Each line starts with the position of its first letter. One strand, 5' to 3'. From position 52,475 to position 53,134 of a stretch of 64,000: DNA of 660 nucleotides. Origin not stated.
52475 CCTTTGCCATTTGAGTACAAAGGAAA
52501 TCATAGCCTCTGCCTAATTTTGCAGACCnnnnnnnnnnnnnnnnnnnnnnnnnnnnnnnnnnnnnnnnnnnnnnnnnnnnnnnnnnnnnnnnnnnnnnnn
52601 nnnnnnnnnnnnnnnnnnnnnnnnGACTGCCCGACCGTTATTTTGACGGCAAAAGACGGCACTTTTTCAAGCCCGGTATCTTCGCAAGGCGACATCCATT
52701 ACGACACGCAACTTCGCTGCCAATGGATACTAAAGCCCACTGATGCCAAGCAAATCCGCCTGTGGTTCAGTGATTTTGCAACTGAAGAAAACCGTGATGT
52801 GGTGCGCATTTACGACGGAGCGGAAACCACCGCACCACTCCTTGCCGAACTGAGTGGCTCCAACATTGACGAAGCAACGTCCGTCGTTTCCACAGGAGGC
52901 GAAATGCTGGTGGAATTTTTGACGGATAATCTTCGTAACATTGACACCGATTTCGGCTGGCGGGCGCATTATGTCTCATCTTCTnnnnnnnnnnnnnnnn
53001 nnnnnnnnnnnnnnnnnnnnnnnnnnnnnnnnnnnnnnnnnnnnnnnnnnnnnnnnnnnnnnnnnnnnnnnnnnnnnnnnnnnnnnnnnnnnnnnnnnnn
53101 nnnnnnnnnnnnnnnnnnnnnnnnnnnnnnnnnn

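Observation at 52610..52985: CUB-like domain in a bacterial T9SS cargo protein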

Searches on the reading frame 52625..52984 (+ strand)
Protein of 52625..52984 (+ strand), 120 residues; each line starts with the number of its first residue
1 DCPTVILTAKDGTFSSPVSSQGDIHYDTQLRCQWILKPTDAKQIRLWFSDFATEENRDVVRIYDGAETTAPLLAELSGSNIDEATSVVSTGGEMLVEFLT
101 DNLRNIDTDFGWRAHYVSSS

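Call 6: search_protein_families(library=pfam, proteins=[window:52625-52984:+], max_evalue=1)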
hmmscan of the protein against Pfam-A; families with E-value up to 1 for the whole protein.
seq(120 aa): 3 families
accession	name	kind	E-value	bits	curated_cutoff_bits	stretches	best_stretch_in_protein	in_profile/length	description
PF00431.26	CUB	-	2.5e-14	53.9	21.4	1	2-116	1-110/110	CUB domain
PF23064.1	CUB_M02D8_5_5th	-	0.01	16.4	27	1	11-108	5-102/112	M02D8_5-like, fifth CUB domain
PF23061.1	CUB_M02D8_5_2nd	-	0.23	12.3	30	1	29-91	27-87/114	M02D8_5-like, second CUB domain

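Call 9: find_homologous_proteins(query=window:52625-52984:+, max_evalue=0.001)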
Query seq(120 aa): 6 candidates shared short words with the query, none scored E <= 0.001.

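Call 17: search_solved_structures(query=window:52625-52984:+, max_evalue=0.01, show_alignments=4)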
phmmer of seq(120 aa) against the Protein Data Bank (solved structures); distinct sequences matched with E-value up to 0.01: 11.
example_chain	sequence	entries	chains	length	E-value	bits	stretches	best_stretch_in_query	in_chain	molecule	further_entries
3kq4_B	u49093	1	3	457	4.2e-15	59.4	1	7-102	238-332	Cubilin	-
8h3s_A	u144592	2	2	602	1e-11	48.5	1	25-103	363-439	Enteropeptidase non-catalytic heavy chain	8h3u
8zi4_A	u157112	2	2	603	1e-11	48.5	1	25-103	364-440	Enteropeptidase non-catalytic heavy chain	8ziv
8zj4_A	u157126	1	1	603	1.9e-11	47.6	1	25-101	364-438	Enteropeptidase non-catalytic heavy chain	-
8ziy_A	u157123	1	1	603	7e-11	45.8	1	25-103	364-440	Enteropeptidase non-catalytic heavy chain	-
7wqw_A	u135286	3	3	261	6.4e-06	29.8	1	25-103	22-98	Enteropeptidase non-catalytic heavy chain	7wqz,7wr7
8ziz_A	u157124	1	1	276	1.3e-05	28.8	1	25-101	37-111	Enteropeptidase non-catalytic heavy chain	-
7wqx_A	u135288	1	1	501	1.9e-05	28.3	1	25-103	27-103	Enteropeptidase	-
8ziw_A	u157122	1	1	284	5.1e-05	26.9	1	25-103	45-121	Enteropeptidase non-catalytic heavy chain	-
2wno_A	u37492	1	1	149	0.0021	21.6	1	25-102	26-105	TUMOR NECROSIS FACTOR-INDUCIBLE GENE 6 PROTEIN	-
7f56_E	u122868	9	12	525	0.0023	21.5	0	8-77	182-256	Neuropilin and tolloid-like protein 2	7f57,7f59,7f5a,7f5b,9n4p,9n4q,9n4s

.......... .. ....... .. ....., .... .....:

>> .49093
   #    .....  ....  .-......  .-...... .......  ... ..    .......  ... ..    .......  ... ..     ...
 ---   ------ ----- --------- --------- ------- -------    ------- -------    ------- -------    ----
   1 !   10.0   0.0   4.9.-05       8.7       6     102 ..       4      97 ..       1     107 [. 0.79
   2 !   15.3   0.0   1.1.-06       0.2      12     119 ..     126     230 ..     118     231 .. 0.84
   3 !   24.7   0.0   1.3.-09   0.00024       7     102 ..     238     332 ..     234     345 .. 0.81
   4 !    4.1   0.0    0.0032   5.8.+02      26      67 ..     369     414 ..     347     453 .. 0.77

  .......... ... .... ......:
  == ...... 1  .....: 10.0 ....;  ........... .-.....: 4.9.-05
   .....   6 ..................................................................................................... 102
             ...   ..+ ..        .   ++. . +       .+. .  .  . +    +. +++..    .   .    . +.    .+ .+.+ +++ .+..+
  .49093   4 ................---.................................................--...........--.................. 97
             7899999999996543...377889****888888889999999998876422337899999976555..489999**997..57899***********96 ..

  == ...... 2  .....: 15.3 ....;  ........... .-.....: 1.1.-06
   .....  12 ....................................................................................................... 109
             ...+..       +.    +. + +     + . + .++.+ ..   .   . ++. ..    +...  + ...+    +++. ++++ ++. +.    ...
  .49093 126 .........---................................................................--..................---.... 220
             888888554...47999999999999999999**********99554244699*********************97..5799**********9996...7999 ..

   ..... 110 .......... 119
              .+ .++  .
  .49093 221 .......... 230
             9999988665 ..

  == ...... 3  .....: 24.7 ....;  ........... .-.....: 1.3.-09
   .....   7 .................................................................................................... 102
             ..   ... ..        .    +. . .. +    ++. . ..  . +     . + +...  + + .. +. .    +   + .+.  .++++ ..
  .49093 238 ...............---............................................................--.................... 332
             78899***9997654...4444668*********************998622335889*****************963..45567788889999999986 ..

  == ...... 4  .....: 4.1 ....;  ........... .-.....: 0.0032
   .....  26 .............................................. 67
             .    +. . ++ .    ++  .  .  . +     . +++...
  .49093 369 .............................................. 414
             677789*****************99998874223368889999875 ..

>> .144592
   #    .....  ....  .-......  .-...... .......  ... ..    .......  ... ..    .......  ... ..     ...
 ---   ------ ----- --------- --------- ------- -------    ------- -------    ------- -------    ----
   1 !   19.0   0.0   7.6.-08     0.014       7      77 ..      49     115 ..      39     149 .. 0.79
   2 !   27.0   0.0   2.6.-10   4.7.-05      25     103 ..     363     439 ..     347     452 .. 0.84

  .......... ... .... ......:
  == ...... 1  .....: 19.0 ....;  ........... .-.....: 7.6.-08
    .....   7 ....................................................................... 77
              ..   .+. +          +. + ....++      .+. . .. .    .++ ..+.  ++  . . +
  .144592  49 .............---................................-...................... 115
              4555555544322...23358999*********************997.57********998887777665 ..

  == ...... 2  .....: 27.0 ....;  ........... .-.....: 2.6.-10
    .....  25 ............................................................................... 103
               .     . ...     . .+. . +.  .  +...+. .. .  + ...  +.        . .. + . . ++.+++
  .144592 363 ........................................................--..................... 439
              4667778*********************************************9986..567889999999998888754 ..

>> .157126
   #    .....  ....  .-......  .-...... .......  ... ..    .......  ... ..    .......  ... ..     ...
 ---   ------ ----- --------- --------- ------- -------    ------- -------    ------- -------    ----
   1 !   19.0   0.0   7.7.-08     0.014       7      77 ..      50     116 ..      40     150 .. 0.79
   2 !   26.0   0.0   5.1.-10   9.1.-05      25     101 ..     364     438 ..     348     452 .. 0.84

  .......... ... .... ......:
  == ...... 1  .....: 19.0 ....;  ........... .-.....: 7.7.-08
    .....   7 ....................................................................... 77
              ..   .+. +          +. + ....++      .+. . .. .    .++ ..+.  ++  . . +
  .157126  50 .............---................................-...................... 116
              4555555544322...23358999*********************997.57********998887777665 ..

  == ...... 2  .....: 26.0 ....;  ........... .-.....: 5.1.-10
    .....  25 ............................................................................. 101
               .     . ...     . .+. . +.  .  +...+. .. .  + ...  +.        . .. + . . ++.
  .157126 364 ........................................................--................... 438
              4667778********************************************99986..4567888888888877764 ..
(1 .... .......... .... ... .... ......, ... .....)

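Call 18: search_protein_representatives(protein=window:52625-52984:+)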
Query: 120 residues. Proteins with E-value up to 0.001 (for the whole library): 3698; up to 1e-10: 1411; up to 1e-30: 271. The best 150 are listed.
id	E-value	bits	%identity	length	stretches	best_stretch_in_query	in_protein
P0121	3.4e-264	875.7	44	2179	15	6-120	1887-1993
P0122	2.6e-200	669.6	37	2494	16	8-118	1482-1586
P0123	6.5e-178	597.4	38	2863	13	3-120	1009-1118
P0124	3.2e-175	588.7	32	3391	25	20-116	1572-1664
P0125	6.5e-175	587.7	37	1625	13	4-119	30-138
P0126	3.2e-157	530.7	38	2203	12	6-118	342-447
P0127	6.0e-136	462.1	41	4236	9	4-119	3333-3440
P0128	3.6e-131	446.7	38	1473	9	3-118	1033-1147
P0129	2.6e-127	434.2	40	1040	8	5-119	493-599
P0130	4.8e-127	433.3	35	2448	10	24-117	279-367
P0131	1.7e-125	428.4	41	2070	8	4-117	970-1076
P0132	1.9e-123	421.8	40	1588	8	13-118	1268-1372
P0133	3.0e-120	411.4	42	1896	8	23-117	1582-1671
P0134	8.0e-115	393.9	38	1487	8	6-119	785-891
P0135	4.7e-113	388.2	33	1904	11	20-116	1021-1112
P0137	8.7e-111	380.9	38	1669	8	4-119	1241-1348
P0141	1.6e-100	347.8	38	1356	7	6-119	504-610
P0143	1.7e-96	334.8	40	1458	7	1-117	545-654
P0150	1.1e-86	303.1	43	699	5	7-119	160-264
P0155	9.7e-81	284.0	39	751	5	18-118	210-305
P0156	2.4e-80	282.7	40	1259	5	7-119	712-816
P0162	1.0e-76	271.0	37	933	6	2-120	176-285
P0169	3.1e-68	243.7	34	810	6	5-118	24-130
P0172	4.1e-67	240.1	36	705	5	2-117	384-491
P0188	4.9e-60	217.2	43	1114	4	4-118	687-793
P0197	4.6e-55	201.2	38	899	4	5-117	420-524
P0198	1.7e-54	199.4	41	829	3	4-118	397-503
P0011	3.8e-52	191.8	72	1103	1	2-120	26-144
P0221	6.8e-50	184.5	41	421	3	7-119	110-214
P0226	5.5e-49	181.6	37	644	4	18-119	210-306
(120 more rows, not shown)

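Call 25: list_cluster_members(proteins=[P0001, P0005, P0006, P0003, P0012, P0081, P0121, P0125, P0129, P0150])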
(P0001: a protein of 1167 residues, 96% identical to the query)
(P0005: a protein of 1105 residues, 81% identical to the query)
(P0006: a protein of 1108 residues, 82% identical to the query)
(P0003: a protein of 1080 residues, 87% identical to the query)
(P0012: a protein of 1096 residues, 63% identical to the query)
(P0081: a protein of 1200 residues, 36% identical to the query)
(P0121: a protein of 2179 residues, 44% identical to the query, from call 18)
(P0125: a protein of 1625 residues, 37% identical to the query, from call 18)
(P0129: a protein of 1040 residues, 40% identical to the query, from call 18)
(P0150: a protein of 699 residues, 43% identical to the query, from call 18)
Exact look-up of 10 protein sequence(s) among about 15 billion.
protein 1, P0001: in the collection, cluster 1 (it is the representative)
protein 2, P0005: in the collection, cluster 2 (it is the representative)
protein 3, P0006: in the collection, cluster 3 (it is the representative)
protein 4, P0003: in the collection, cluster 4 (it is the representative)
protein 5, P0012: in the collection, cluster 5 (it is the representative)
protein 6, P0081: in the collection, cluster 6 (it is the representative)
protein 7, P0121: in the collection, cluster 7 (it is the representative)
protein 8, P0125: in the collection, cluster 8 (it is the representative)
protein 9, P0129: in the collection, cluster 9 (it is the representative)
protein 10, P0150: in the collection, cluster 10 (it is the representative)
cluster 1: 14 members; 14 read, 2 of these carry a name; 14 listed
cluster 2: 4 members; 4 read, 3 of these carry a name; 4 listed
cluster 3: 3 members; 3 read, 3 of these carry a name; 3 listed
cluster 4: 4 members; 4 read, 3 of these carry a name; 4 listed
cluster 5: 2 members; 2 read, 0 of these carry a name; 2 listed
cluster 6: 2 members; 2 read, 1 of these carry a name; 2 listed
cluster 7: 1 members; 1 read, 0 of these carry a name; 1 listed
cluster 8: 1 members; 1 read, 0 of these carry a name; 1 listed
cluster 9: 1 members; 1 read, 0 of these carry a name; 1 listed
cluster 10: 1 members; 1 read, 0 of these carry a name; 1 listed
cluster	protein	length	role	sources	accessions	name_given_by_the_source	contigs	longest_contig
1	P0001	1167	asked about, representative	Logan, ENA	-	-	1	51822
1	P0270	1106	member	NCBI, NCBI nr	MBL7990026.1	MAG: hypothetical protein JNN25_01190 [Candidatus Kapabacteria bacterium] | hypothetical protein [Candidatus Kapabacteria bacterium]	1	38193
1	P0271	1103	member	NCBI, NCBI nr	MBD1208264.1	MAG: hypothetical protein H9535_07540 [Ignavibacteria bacterium] | hypothetical protein [Ignavibacteria bacterium]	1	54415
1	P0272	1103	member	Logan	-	-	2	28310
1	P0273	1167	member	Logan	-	-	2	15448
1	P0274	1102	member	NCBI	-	-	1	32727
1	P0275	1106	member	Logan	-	-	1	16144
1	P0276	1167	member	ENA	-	-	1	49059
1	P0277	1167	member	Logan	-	-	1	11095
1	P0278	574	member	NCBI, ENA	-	-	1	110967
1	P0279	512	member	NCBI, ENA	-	-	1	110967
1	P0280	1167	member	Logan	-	-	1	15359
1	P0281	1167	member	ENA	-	-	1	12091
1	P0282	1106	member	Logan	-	-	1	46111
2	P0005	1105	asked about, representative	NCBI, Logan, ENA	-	-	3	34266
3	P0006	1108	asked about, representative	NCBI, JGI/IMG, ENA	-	ligand-binding sensor domain-containing protein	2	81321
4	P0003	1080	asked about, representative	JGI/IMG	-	photosystem II stability/assembly factor-like uncharacterized protein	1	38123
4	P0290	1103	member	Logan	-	-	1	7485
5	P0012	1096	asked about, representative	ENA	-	-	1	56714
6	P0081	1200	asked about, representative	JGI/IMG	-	photosystem II stability/assembly factor-like uncharacterized protein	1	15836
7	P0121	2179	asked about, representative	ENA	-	-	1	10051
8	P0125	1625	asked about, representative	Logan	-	-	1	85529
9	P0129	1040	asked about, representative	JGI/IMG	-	-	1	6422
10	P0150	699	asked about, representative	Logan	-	-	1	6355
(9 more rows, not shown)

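Call 29: predict_structure(alignment_id=A2)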
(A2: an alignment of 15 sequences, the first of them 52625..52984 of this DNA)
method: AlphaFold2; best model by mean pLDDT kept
length: 120 residues; sequences in the alignment: 15
mean_pLDDT: 89.0   pTM: 0.85
mean pLDDT of the five models: 89.0, 88.8, 86.1, 85.7, 85.5
residues with pLDDT >= 90: 74; 70-90: 36; 50-70: 10; < 50: 0
segments of 3 or more residues with pLDDT < 50: none
pLDDT, mean of each block of 10 residues (from residue 1): 90 90 78 95 95 89 97 92 89 95 63 94
secondary structure, 60 per line:
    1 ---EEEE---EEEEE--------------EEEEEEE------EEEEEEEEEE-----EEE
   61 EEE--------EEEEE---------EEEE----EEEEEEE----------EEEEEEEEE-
elements in order: E4-7 E11-15 E30-36 E43-52 E58-63 E72-76 E86-89 E94-100 E111-119
